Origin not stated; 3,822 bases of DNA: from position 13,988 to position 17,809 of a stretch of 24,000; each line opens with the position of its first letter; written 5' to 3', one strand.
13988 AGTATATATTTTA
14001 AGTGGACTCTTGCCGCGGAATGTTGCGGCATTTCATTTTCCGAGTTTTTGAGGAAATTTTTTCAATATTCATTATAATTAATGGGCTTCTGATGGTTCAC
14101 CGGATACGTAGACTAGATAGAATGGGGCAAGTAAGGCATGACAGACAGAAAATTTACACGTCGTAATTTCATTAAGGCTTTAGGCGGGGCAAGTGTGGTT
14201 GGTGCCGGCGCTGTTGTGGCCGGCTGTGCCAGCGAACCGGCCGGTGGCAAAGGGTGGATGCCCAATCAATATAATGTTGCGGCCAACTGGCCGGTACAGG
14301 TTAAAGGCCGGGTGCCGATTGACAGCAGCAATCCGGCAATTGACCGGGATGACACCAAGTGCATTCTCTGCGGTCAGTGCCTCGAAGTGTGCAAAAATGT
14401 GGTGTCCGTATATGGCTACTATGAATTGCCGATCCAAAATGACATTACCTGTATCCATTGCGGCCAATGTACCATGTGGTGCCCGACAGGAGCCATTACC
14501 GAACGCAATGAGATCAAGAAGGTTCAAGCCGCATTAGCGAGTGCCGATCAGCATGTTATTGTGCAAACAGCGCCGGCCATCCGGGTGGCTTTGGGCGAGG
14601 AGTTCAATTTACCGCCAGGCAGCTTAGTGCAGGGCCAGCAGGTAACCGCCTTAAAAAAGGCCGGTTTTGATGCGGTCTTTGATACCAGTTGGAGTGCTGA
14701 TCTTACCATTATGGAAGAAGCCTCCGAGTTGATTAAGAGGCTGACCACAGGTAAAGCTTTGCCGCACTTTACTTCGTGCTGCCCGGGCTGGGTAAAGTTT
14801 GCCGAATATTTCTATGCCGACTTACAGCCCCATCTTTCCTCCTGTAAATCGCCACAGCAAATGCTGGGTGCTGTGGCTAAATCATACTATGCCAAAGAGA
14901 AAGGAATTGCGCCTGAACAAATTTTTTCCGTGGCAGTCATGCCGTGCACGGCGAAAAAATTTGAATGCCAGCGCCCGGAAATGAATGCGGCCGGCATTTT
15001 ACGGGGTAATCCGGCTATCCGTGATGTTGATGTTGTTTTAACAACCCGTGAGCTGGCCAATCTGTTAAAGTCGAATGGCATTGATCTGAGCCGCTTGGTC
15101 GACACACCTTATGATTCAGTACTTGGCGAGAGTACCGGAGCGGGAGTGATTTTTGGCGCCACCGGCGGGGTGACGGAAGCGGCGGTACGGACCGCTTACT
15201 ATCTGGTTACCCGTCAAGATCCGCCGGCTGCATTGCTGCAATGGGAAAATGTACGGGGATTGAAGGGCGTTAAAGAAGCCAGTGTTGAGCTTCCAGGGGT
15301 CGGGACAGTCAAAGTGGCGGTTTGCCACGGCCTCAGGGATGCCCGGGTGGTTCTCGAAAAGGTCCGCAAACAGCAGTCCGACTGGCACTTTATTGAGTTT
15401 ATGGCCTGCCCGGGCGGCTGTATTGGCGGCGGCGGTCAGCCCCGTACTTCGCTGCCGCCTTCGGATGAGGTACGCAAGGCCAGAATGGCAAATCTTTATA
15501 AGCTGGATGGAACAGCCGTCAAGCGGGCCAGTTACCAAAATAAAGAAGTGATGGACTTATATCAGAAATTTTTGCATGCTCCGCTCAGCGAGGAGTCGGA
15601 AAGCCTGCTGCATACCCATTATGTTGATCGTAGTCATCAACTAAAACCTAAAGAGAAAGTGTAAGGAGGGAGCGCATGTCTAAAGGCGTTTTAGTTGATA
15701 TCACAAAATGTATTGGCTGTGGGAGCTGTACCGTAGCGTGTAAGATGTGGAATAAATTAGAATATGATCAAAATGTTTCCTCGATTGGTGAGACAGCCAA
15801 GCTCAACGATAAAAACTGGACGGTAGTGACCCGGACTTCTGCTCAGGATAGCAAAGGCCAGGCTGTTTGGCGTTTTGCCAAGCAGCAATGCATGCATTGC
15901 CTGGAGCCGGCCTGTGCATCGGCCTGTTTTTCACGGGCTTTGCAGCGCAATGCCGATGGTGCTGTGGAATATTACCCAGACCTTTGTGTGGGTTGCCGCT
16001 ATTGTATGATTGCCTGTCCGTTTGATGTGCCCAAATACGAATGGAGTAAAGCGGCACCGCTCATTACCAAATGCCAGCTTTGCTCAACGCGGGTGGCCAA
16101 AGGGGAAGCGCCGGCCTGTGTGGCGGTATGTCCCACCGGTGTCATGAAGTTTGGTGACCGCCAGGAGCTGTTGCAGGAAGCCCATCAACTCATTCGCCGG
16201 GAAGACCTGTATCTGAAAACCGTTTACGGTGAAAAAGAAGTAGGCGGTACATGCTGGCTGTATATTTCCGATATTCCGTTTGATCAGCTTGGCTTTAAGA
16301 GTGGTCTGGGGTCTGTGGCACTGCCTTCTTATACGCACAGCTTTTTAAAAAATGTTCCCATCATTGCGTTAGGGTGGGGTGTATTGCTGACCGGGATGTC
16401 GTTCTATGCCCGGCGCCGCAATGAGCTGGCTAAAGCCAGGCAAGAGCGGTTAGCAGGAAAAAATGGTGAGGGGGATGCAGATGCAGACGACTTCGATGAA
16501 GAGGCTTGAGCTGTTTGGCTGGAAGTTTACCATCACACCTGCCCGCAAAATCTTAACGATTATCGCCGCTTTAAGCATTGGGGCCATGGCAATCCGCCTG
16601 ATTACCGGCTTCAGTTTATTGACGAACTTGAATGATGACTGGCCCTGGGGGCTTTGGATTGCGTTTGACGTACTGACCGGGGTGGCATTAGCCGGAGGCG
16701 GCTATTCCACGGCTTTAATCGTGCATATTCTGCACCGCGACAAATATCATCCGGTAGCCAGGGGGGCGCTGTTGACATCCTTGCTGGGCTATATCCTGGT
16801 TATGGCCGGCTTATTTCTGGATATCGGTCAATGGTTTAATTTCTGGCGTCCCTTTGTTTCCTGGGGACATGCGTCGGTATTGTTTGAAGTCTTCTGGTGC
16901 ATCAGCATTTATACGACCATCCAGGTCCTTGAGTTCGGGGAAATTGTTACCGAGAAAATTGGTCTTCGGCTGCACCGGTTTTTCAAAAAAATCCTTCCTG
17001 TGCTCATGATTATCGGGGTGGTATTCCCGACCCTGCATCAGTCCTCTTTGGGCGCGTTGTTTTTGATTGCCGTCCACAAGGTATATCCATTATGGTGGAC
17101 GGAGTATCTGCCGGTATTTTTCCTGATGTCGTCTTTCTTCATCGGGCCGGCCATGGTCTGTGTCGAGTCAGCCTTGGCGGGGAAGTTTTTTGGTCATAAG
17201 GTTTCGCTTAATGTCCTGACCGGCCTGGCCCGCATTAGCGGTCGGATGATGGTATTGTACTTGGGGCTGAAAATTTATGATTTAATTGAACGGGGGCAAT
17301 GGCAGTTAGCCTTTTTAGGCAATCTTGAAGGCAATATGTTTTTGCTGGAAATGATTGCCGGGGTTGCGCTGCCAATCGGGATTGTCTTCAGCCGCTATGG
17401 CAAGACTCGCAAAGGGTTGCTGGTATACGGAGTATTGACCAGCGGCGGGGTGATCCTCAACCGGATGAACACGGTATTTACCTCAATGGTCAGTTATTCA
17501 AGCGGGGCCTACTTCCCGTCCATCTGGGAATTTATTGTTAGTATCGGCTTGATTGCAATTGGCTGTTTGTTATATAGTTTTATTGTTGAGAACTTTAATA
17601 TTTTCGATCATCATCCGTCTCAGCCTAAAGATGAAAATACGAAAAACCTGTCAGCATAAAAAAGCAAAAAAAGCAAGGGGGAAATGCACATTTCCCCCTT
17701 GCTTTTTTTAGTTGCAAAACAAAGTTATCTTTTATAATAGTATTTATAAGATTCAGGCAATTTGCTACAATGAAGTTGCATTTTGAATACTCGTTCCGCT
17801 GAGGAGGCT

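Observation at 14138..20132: Two tandem Tat-exported [FeFe]-hydrogenase operons, each coupled to a different membrane (quinone-type) module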

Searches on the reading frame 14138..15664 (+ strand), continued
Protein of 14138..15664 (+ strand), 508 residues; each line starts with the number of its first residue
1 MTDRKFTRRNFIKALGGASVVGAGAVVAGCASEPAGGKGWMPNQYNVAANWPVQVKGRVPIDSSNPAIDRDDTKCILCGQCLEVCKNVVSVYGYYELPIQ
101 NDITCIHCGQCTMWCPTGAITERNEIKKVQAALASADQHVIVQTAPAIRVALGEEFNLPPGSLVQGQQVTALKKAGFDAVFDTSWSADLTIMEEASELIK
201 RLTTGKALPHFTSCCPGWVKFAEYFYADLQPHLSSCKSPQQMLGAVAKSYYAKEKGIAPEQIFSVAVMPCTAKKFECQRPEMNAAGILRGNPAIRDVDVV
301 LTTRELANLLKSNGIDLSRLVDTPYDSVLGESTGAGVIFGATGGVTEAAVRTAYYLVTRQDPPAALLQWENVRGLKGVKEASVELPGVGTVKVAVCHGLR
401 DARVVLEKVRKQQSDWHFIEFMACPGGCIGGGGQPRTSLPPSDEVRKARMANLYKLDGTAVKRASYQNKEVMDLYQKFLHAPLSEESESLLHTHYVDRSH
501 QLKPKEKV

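Call 77: find_encoding_contigs(protein=P0126, flank=7000, max_places=1)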
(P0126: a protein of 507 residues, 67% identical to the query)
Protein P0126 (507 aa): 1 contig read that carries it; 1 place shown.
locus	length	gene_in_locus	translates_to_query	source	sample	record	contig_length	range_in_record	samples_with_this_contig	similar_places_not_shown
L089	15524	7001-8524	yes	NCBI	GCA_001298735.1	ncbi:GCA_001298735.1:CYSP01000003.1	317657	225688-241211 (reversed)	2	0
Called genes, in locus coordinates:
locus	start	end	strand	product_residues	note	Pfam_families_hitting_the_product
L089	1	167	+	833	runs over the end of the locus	PF02743:dCache_1, PF22673:MCP-like_PDC_1, PF00672:HAMP, PF00989:PAS, PF08448:PAS_4, PF13426:PAS_9, PF00990:GGDEF, PF01966:HD, +2 more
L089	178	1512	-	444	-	PF00324:AA_permease, PF13520:AA_permease_2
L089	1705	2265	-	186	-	-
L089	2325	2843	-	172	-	PF03167:UDG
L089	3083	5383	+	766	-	PF13361:UvrD_C (faint), PF02562:PhoH (faint), PF13191:AAA_16 (faint), PF13245:AAA_19 (faint), PF00580:UvrD-helicase (weak), PF13538:UvrD_C_2 (weak)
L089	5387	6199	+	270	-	PF02113:Peptidase_S13 (faint), PF13354:Beta-lactamase2 (weak), PF00768:Peptidase_S11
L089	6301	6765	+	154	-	PF01243:PNPOx_N, PF12900:Pyridox_ox_2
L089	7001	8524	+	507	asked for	PF13187:Fer4_9 (faint), PF13237:Fer4_10 (faint), PF13484:Fer4_16 (faint), PF00037:Fer4 (faint), PF02906:Fe_hyd_lg_C, PF02256:Fe_hyd_SSU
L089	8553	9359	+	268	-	PF12797:Fer4_2 (faint), PF12837:Fer4_6 (faint), PF13237:Fer4_10 (faint), PF14697:Fer4_21 (faint), PF12838:Fer4_7 (weak), PF13187:Fer4_9 (faint), PF13247:Fer4_11, PF00037:Fer4 (weak)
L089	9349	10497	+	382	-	PF03916:NrfD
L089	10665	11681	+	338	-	PF00389:2-Hacid_dh, PF02826:2-Hacid_dh_C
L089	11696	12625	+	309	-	PF00892:EamA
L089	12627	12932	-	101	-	PF13192:Thioredoxin_3 (weak)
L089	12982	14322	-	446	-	PF00501:AMP-binding, PF13193:AMP-binding_C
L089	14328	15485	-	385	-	PF00108:Thiolase_N, PF00109:ketoacyl-synt, PF02803:Thiolase_C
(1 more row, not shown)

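Call 78: find_encoding_contigs(protein=P0150, flank=7000, max_places=1)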
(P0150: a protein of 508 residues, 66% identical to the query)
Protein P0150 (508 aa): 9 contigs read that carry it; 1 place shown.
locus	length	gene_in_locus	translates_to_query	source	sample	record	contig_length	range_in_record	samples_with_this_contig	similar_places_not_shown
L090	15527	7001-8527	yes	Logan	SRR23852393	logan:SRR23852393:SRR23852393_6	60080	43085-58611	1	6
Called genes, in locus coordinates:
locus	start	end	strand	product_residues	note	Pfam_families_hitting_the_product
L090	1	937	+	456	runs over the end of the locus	PF01595:CNNM, PF00571:CBS, PF03471:CorC_HlyC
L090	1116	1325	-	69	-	-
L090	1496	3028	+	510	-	PF12838:Fer4_7 (faint), PF13183:Fer4_8 (faint), PF13187:Fer4_9 (faint), PF13484:Fer4_16 (faint), PF13237:Fer4_10 (faint), PF00037:Fer4 (faint), PF02906:Fe_hyd_lg_C, PF02256:Fe_hyd_SSU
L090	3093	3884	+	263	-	PF12797:Fer4_2 (weak), PF12838:Fer4_7 (weak), PF13187:Fer4_9 (weak), PF13247:Fer4_11, PF12838:Fer4_7 (weak), PF00037:Fer4 (weak), PF13237:Fer4_10 (weak), PF13187:Fer4_9 (weak), +3 more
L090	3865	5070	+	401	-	PF03916:NrfD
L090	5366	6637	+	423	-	PF03916:NrfD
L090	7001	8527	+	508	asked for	PF13484:Fer4_16 (faint), PF00037:Fer4 (faint), PF12797:Fer4_2 (faint), PF13187:Fer4_9 (weak), PF13237:Fer4_10 (faint), PF02906:Fe_hyd_lg_C, PF02256:Fe_hyd_SSU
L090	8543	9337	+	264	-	PF12797:Fer4_2 (weak), PF12837:Fer4_6 (faint), PF14697:Fer4_21 (faint), PF12838:Fer4_7 (weak), PF13187:Fer4_9 (faint), PF13247:Fer4_11, PF00037:Fer4 (weak), PF13237:Fer4_10 (weak)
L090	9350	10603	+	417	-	PF03916:NrfD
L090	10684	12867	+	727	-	PF02378:PTS_EIIC, PF00563:EAL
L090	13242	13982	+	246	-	PF01797:Y1_Tnp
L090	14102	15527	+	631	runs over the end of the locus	PF00005:ABC_tran, PF02463:SMC_N, PF13555:AAA_29 (faint), PF12848:ABC_tran_Xtn, PF00005:ABC_tran, PF13304:AAA_21 (weak), PF16326:ABC_tran_CTD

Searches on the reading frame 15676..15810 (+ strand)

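Call 52: search_protein_families(library=ncbifam, proteins=[window:15676-15810:+], max_evalue=1)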
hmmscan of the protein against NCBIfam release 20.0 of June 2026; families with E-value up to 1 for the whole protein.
seq(45 aa): 47 families (the best 25 are shown)
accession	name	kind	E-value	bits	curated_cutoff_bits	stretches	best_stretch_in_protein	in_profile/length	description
TIGR01582.1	FDH-beta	equivalog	4.3e-07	29.3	334.7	1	5-39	24-58/283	formate dehydrogenase subunit beta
NF045715.1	sulf_resp_HmcB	equivalog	8.2e-07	28.4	420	1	2-32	36-66/307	sulfate respiration complex iron-sulfur protein HmcB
NF041782.1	mnquin_red_QrcC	equivalog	1.5e-06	28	400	1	4-36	2-34/239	menaquinone reductase iron-sulfur cluster-binding subunit QrcC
NF041715.1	arsenate_red_ArrB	equivalog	2.4e-06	27.2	450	1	1-31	1-31/233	arsenate respiratory reductase iron-sulfur subunit ArrB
NF011569.0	PRK14993.1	equivalog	5.5e-06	26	416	1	4-31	45-72/244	tetrathionate reductase subunit TtrB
NF008134.0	PRK10882.1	equivalog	8.5e-06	25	263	1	4-36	40-72/329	hydrogenase 2 operon protein HybA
TIGR02951.1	DMSO_dmsB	equivalog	8.6e-06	25.9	214.1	1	3-37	2-36/161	DMSO/selenate family reductase complex B subunit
TIGR03478.1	DMSO_red_II_bet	subfamily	2.4e-05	23.4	480.7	1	5-27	6-29/321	DMSO reductase family type II enzyme, iron-sulfur subunit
NF007658.0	PRK10330.1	equivalog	4.9e-05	22.9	260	1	1-37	1-35/181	electron transport protein HydN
NF007382.0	PRK09898.1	equivalog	0.00036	20.1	213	1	5-25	149-168/208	ferredoxin-like protein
NF038355.1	FDH3_beta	equivalog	0.00038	20.5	240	1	5-32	5-32/180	formate dehydrogenase FDH3 subunit beta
NF042979.1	EthbenzDh_ebdB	equivalog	0.00054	18.9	740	1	6-27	24-46/354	ethylbenzene dehydrogenase subunit beta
TIGR02512.1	FeFe_hydrog_A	subfamily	0.00068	18.6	405.95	1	5-39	2-36/375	[FeFe] hydrogenase, group A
NF045797.1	DsrO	equivalog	0.0016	17.9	200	1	5-23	128-146/235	sulfate reduction electron transfer complex DsrMKJOP subunit DsrO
TIGR03149.1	cyt_nit_nrfC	equivalog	0.0016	17.9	377.6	1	4-28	40-64/225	cytochrome c nitrite reductase Fe-S protein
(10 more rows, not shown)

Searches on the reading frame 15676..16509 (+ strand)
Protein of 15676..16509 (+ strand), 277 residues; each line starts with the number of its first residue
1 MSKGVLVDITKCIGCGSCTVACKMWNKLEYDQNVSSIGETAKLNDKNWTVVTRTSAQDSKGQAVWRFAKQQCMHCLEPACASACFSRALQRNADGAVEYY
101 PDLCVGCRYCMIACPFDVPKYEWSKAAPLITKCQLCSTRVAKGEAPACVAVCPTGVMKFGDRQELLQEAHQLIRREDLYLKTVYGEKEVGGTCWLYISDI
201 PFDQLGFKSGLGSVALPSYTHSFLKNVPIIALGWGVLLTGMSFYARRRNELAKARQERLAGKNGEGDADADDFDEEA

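Call 3: search_protein_families(library=pfam, proteins=[window:15676-16509:+], max_evalue=0.01)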
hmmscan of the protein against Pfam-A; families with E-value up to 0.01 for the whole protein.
window:15676-16509:+ (277 aa): 12 families
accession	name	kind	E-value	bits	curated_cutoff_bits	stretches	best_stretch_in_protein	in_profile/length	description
PF13247.11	Fer4_11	-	4.8e-24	84.9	26.2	1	64-162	2-100/100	4Fe-4S dicluster domain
PF12838.12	Fer4_7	-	6.5e-16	59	27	2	11-86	1-50/52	4Fe-4S dicluster domain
PF13187.11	Fer4_9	-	1.1e-09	38.6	27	2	104-156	2-51/52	4Fe-4S dicluster domain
PF12837.12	Fer4_6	-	2.4e-08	34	25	2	101-118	6-23/24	4Fe-4S binding domain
PF12797.12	Fer4_2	-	4.4e-08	33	24.5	2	4-23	2-21/22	4Fe-4S binding domain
PF00037.32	Fer4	-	4.9e-08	32.9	21.1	2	98-119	2-23/24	4Fe-4S binding domain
PF13237.11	Fer4_10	-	1.4e-07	31.7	25.5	1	99-153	4-53/53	4Fe-4S dicluster domain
PF14697.11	Fer4_21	-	2.1e-07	31.4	35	1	69-116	5-53/59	4Fe-4S dicluster domain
PF13183.11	Fer4_8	-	0.00036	21.5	27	0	9-118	2-68/68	4Fe-4S dicluster domain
PF12800.12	Fer4_4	-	0.0015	19.2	24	1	10-25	2-17/17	4Fe-4S binding domain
PF25160.1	LdpA_Fe-S-bd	-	0.0027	17.9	27.6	0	10-23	26-39/49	LdpA Fe-S cluster-binding domain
PF12798.12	Fer4_3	-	0.0081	17.4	27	0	104-117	1-14/15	4Fe-4S binding domain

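Call 4: search_protein_families(library=ncbifam, proteins=[window:15676-16509:+], max_evalue=0.01)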
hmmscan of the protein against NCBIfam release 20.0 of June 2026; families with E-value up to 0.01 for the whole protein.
window:15676-16509:+ (277 aa): 36 families (the best 25 are shown)
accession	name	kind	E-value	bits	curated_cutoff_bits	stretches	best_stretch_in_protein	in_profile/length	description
NF045715.1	sulf_resp_HmcB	equivalog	2.1e-86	289.8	420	1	2-258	36-295/307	sulfate respiration complex iron-sulfur protein HmcB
NF008134.0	PRK10882.1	equivalog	1.1e-60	205.5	263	1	4-247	40-314/329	hydrogenase 2 operon protein HybA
TIGR01582.1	FDH-beta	equivalog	1.4e-44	152.4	334.7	1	5-197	24-220/283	formate dehydrogenase subunit beta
TIGR02951.1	DMSO_dmsB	equivalog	7.6e-33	113.8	214.1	1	3-167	2-158/161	DMSO/selenate family reductase complex B subunit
NF041782.1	mnquin_red_QrcC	equivalog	3.4e-24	85.8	400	2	4-125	2-122/239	menaquinone reductase iron-sulfur cluster-binding subunit QrcC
TIGR03149.1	cyt_nit_nrfC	equivalog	8.2e-24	84.2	377.6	1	4-183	40-205/225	cytochrome c nitrite reductase Fe-S protein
NF045797.1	DsrO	equivalog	5.7e-23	81.6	200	1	4-175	45-215/235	sulfate reduction electron transfer complex DsrMKJOP subunit DsrO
NF011569.0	PRK14993.1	equivalog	1.2e-20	74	416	1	4-182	45-208/244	tetrathionate reductase subunit TtrB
NF041715.1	arsenate_red_ArrB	equivalog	3.3e-20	72.6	450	2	1-122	1-107/233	arsenate respiratory reductase iron-sulfur subunit ArrB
TIGR03478.1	DMSO_red_II_bet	subfamily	2.4e-19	69.5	480.7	2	67-176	126-234/321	DMSO reductase family type II enzyme, iron-sulfur subunit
NF038355.1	FDH3_beta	equivalog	1.9e-17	63.9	240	1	6-161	6-163/180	formate dehydrogenase FDH3 subunit beta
NF042979.1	EthbenzDh_ebdB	equivalog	4.3e-17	62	740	1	67-185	148-264/354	ethylbenzene dehydrogenase subunit beta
NF009408.0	PRK12769.1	equivalog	1e-16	60.2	1003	1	1-171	1-156/659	formate-dependent uric acid utilization protein AegA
NF009451.0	PRK12809.1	equivalog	1.8e-14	53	1154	1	1-167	1-144/639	formate-dependent uric acid utilization protein YgfT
NF007658.0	PRK10330.1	equivalog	2.9e-14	52.9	260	1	1-175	1-170/181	electron transport protein HydN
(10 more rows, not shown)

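Call 47: search_solved_structures(query=window:15676-16509:+, max_evalue=1e-10)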
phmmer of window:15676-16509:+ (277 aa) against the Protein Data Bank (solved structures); distinct sequences matched with E-value up to 1e-10: 16.
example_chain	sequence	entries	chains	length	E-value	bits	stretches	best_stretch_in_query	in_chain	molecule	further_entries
1kqf_B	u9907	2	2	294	8.6e-42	146.6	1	5-199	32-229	FORMATE DEHYDROGENASE, NITRATE-INDUCIBLE, IRON-SULFUR SUBUNIT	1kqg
30gj_B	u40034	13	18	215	3.5e-28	102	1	2-188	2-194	Formate dehydrogenase, beta subunit, putative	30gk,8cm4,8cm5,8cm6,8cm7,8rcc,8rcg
6sdr_B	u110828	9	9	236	4.1e-28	101.7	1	2-189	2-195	Formate dehydrogenase, beta subunit, putative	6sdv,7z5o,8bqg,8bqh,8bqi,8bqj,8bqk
8rc8_B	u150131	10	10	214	7.1e-28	100.9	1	5-188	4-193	Formate dehydrogenase, beta subunit, putative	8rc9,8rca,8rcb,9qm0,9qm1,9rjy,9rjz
1h0h_B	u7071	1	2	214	1.4e-24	90.2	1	2-167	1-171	FORMATE DEHYDROGENASE SUBUNIT BETA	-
2vpw_B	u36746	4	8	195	9.7e-21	77.5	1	5-164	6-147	NRFC PROTEIN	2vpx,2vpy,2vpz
2ivf_B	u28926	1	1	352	2.9e-19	72.7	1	67-180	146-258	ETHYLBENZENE DEHYDROGENASE BETA-SUBUNIT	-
4ydd_B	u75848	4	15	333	4.7e-18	68.7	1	67-177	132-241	DMSO reductase family type II enzyme, iron-sulfur subunit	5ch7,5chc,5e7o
6cz7_B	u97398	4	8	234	2.6e-16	63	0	2-147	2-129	4Fe-4S ferredoxin, iron-sulfur binding domain protein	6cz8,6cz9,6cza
1q16_B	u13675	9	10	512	1.1e-14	57.6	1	41-160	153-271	Respiratory nitrate reductase 1 beta chain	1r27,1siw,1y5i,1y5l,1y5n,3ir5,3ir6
1y4z_B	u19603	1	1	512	5.4e-14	55.4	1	41-160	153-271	Respiratory nitrate reductase 1 beta chain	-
3egw_B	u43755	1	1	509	6.8e-14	55.1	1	41-160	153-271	Respiratory nitrate reductase 1 beta chain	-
7z0s_B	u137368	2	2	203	6.9e-14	55.1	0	68-133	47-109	Formate hydrogenlyase subunit 2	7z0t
9mqx_E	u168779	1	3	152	4.5e-12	49.1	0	70-160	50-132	Fe-S-cluster-containing hydrogenase subunit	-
9vap_B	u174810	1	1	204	1.5e-11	47.4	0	6-136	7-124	4Fe-4S dicluster domain-containing protein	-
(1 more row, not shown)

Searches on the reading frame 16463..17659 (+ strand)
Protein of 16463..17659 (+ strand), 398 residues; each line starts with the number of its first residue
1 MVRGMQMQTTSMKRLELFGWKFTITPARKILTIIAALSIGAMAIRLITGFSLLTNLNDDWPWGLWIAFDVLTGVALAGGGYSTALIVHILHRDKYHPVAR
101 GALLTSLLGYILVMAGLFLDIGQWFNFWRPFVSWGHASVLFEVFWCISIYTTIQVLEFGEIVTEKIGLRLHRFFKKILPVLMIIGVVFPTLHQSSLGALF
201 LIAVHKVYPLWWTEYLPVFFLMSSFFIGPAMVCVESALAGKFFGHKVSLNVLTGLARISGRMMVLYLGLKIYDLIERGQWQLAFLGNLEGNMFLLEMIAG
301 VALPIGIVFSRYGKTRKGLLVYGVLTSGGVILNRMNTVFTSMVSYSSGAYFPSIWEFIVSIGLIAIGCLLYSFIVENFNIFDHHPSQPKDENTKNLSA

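Call 3: search_protein_families(library=pfam, proteins=[window:16463-17659:+], max_evalue=0.01)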
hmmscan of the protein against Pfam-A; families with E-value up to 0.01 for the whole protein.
window:16463-17659:+ (398 aa): 1 family
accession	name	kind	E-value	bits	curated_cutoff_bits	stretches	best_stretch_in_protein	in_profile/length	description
PF03916.19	NrfD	-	5.4e-16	59.5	25.8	1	54-341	3-308/313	Polysulphide reductase, NrfD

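Call 4: search_protein_families(library=ncbifam, proteins=[window:16463-17659:+], max_evalue=0.01)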
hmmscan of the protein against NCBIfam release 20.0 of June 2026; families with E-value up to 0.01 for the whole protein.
window:16463-17659:+ (398 aa): 3 families
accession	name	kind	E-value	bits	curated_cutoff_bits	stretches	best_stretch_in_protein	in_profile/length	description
NF008133.1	PRK10881.1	equivalog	1.6e-79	268.2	450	1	24-381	12-374/377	Ni/Fe-hydrogenase cytochrome b subunit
NF045714.1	sulf_resp_HmcC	equivalog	8.1e-78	262.3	550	1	25-386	2-373/376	sulfate respiration complex protein HmcC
NF041784.1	mnquin_red_QrcD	equivalog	1.6e-27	96.8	570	1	30-381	24-401/408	menaquinone reductase integral membrane subunit QrcD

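Call 46: search_solved_structures(query=window:16481-17659:+, max_evalue=0.01)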
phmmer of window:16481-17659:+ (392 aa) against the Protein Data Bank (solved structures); distinct sequences matched with E-value up to 0.01: 0.
